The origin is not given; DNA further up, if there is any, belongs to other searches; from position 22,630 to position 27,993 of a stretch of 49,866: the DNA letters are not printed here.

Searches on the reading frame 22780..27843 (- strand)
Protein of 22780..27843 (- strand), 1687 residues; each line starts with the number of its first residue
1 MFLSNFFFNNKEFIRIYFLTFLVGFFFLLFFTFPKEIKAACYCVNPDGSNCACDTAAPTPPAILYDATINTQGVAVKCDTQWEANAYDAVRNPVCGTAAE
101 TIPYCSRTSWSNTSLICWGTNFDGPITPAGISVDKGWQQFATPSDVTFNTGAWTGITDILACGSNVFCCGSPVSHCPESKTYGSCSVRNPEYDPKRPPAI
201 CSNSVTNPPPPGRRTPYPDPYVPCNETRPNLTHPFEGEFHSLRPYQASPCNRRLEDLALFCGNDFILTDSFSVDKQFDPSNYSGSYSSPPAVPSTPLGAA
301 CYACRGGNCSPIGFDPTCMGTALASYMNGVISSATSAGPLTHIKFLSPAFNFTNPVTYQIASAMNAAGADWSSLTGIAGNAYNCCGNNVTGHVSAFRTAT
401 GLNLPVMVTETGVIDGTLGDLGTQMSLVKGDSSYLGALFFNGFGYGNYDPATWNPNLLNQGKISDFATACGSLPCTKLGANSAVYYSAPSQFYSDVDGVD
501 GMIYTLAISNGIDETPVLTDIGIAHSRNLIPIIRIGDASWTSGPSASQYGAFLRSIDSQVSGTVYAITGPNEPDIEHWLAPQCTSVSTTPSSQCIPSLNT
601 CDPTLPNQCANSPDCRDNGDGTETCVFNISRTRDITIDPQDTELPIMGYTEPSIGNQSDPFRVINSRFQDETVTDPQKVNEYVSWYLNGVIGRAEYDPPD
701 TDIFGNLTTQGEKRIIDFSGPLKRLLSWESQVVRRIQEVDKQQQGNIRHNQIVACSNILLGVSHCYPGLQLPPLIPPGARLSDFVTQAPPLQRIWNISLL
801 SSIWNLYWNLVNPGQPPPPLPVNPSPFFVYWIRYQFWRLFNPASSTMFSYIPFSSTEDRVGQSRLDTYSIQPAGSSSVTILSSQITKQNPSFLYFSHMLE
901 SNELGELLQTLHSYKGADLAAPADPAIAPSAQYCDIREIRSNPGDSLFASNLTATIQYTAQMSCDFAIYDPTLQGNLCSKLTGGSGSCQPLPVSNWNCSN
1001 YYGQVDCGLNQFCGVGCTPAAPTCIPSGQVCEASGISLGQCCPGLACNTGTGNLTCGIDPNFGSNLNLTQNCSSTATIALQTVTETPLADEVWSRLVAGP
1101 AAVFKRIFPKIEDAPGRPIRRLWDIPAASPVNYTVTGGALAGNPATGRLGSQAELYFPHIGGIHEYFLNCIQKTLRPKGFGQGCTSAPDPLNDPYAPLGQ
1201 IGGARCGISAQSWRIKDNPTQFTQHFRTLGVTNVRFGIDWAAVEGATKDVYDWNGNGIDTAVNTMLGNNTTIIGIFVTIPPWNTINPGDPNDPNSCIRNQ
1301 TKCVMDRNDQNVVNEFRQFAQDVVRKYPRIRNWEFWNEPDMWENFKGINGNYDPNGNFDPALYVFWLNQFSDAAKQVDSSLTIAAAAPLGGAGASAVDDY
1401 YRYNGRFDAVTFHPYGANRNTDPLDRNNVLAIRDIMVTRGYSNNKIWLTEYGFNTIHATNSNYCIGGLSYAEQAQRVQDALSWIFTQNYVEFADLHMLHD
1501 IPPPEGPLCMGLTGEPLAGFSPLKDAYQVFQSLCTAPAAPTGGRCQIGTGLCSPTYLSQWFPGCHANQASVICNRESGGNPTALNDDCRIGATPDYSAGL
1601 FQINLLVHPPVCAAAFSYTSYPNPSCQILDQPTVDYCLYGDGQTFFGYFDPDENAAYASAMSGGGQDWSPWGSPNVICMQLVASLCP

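Call 12: search_protein_families(library=pfam, proteins=[window:22780-27843:-], max_evalue=0.01)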
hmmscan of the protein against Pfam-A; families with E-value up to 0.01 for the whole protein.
window:22780-27843:- (1687 aa): 2 families
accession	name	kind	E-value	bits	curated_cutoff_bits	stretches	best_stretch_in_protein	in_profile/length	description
PF18896.5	SLT_3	-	3e-08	34.4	27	1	1572-1671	20-87/89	Lysozyme like domain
PF11790.14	Glyco_hydro_cc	-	0.0069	16.4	21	0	1367-1491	124-203/237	Glycosyl hydrolase catalytic core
